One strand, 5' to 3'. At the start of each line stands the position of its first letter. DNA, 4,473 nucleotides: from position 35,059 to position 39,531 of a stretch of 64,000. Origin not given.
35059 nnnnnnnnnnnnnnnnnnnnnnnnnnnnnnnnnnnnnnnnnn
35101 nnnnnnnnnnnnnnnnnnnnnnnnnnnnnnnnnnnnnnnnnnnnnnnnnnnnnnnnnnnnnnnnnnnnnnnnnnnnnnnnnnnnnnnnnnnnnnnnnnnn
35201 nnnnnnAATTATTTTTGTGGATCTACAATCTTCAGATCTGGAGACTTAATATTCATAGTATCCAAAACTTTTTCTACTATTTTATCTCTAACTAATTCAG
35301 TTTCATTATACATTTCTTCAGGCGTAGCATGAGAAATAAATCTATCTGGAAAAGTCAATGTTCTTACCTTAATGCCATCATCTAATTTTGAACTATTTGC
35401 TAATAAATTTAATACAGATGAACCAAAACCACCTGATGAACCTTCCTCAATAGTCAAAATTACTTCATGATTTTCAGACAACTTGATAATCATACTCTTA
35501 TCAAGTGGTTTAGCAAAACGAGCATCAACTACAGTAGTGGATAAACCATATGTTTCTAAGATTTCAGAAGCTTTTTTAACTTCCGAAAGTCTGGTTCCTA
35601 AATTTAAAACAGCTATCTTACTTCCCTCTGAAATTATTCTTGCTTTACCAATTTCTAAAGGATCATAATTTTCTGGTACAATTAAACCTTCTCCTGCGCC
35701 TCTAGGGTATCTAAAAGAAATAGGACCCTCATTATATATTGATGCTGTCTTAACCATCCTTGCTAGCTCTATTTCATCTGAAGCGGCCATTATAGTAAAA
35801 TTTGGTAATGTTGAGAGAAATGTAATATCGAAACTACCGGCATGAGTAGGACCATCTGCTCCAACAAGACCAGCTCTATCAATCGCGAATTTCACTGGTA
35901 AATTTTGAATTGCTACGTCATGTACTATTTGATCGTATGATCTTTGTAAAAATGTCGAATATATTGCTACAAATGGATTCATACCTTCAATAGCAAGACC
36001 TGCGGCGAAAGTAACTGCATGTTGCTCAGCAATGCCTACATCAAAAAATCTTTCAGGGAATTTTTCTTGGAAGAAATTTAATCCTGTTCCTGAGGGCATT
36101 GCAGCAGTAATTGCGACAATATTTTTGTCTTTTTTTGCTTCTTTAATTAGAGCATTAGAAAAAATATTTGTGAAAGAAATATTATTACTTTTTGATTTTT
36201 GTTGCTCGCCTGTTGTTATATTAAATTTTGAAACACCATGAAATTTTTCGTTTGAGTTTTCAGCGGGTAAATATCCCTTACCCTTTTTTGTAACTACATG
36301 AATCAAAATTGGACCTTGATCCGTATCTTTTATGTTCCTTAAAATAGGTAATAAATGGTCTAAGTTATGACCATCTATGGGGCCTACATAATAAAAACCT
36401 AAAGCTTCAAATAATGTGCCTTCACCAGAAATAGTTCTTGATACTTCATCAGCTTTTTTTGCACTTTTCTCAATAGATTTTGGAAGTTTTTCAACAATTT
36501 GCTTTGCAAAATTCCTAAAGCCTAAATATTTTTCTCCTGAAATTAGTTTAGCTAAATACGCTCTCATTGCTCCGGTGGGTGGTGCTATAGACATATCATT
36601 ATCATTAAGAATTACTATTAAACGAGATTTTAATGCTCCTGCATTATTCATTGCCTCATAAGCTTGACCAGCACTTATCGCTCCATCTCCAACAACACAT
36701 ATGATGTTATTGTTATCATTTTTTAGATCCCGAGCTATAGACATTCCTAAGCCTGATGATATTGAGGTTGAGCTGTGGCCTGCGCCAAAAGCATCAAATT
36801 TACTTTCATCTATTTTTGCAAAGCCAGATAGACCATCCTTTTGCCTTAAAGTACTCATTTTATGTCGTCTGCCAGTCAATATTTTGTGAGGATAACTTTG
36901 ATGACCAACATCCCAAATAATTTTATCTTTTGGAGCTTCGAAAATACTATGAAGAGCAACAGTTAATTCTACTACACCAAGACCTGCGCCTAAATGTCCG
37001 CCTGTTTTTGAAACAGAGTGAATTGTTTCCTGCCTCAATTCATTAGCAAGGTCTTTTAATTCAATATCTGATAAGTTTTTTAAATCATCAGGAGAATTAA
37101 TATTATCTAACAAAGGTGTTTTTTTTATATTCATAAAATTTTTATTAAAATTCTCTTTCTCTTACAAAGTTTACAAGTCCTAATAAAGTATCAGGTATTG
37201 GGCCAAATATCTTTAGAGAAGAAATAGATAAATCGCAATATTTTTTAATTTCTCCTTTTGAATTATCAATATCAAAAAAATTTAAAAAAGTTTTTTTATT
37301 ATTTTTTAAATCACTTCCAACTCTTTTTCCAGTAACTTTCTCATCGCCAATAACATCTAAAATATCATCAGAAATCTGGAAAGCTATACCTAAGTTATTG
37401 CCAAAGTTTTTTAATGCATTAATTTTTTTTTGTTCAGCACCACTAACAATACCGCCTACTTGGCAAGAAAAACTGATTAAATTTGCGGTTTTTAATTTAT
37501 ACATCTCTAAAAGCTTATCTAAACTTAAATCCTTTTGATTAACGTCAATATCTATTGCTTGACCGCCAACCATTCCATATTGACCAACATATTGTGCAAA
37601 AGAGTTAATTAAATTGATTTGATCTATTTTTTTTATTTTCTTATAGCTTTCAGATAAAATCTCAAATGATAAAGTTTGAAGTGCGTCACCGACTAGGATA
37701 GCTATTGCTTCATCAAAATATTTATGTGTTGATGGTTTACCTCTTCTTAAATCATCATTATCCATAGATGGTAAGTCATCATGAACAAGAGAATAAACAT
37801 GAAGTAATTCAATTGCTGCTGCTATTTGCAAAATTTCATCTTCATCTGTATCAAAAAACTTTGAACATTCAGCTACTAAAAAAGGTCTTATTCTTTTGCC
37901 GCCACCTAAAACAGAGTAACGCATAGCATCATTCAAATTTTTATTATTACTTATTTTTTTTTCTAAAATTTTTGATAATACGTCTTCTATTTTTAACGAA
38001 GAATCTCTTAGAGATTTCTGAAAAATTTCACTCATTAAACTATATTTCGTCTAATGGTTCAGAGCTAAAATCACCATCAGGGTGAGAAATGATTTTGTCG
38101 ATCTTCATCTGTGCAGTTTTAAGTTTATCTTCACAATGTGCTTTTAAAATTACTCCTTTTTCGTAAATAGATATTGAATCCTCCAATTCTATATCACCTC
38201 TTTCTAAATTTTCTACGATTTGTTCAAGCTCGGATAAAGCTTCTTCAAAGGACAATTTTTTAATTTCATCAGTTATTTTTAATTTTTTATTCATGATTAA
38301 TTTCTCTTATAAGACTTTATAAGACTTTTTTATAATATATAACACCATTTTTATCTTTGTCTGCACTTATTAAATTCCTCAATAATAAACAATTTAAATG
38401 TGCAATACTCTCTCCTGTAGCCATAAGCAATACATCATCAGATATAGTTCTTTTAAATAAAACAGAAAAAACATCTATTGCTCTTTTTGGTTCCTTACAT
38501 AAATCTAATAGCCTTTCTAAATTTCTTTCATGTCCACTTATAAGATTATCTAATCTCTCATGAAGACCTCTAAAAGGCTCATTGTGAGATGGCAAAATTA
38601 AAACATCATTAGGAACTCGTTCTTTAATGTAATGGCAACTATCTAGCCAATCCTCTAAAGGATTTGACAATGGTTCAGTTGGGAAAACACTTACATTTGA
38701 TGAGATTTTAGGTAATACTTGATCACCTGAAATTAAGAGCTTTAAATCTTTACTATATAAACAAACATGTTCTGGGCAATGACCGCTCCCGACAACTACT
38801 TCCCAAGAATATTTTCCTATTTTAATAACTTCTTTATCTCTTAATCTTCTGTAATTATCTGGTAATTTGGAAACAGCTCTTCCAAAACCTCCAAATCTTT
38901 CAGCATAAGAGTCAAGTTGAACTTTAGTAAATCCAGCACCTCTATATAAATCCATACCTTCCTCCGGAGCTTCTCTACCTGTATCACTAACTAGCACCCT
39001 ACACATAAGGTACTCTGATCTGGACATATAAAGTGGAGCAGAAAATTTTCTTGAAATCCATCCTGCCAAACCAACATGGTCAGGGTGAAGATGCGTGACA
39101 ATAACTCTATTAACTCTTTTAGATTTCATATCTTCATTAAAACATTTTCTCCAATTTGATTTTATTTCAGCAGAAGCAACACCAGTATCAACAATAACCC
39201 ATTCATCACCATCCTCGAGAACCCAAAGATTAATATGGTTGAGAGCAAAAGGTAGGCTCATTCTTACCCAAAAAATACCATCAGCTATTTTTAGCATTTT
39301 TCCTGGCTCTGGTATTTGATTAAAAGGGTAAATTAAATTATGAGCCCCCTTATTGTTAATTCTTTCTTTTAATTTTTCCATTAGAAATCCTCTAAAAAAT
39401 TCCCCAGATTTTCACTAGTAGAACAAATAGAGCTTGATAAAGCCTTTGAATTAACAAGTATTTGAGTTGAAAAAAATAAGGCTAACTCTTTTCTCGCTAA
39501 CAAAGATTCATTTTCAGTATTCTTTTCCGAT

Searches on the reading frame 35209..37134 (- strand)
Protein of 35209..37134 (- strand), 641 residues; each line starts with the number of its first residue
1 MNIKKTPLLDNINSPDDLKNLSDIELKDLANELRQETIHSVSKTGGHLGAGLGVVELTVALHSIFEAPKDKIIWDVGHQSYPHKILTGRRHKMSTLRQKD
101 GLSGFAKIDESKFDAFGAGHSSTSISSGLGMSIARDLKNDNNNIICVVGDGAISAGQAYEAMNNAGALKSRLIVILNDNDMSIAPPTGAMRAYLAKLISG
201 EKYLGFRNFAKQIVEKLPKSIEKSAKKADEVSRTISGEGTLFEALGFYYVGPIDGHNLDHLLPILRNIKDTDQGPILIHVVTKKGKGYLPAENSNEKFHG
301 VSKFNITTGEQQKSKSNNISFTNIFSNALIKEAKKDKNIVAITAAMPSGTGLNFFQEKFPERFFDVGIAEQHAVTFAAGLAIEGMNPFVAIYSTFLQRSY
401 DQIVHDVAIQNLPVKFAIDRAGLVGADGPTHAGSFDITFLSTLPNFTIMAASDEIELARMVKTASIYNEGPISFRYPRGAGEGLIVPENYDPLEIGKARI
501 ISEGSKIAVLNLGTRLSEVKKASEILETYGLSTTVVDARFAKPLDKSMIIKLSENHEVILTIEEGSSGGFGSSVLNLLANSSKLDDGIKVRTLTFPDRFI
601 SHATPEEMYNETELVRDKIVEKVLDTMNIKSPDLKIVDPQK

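Call 43: search_protein_families(library=pfam, proteins=[window:35209-37134:-], max_evalue=0.00001)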
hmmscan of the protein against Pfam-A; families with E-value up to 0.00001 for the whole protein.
window:35209-37134:- (641 aa): 5 families
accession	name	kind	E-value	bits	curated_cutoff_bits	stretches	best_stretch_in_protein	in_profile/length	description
PF13292.11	DXP_synthase_N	-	7.3e-117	389.9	21.2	1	9-282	1-274/274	1-deoxy-D-xylulose-5-phosphate synthase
PF02779.29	Transket_pyr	-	5e-45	153.7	27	1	319-480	3-171/174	Transketolase, pyrimidine binding domain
PF02780.25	Transketolase_C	-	1.7e-23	83.3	25.9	1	496-619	1-124/124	Transketolase, C-terminal domain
PF00456.26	Transketolase_N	-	1.2e-06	28.2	22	0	28-184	4-188/334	Transketolase, thiamine diphosphate binding domain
PF00676.26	E1_dh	-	4.3e-06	26.4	22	1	119-184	101-166/300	Dehydrogenase E1 component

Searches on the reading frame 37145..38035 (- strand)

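Call 43: search_protein_families(library=pfam, proteins=[window:37145-38035:-], max_evalue=0.00001)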
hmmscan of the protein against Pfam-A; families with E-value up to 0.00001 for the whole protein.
window:37145-38035:- (296 aa): 1 family
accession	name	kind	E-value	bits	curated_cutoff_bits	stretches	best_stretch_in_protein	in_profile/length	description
PF00348.22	polyprenyl_synt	-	2.7e-64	217.3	27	1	32-264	2-227/251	Polyprenyl synthetase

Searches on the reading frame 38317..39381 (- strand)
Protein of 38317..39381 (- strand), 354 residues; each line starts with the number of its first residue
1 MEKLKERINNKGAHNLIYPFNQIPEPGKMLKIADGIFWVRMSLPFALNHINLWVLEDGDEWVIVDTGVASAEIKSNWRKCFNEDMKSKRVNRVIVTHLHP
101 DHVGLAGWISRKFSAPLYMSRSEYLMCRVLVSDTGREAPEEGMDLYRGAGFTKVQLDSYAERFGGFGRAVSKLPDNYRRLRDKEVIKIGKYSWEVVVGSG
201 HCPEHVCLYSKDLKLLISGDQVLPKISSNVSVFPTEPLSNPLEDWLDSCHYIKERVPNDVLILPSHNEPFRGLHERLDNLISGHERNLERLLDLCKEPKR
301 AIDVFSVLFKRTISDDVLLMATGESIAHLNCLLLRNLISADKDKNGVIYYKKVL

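Call 43: search_protein_families(library=pfam, proteins=[window:38317-39381:-], max_evalue=0.00001)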
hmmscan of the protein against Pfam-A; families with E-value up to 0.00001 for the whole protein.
window:38317-39381:- (354 aa): 2 families
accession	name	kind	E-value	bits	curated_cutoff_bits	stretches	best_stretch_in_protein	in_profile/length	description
PF00753.33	Lactamase_B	-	3.3e-24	86.3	22.7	1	50-250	6-182/196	Metallo-beta-lactamase superfamily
PF21221.3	B_lactamase-like_C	-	9.1e-10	38.6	27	1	294-336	1-44/46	Metallo-beta-lactamase-like, C-terminal domain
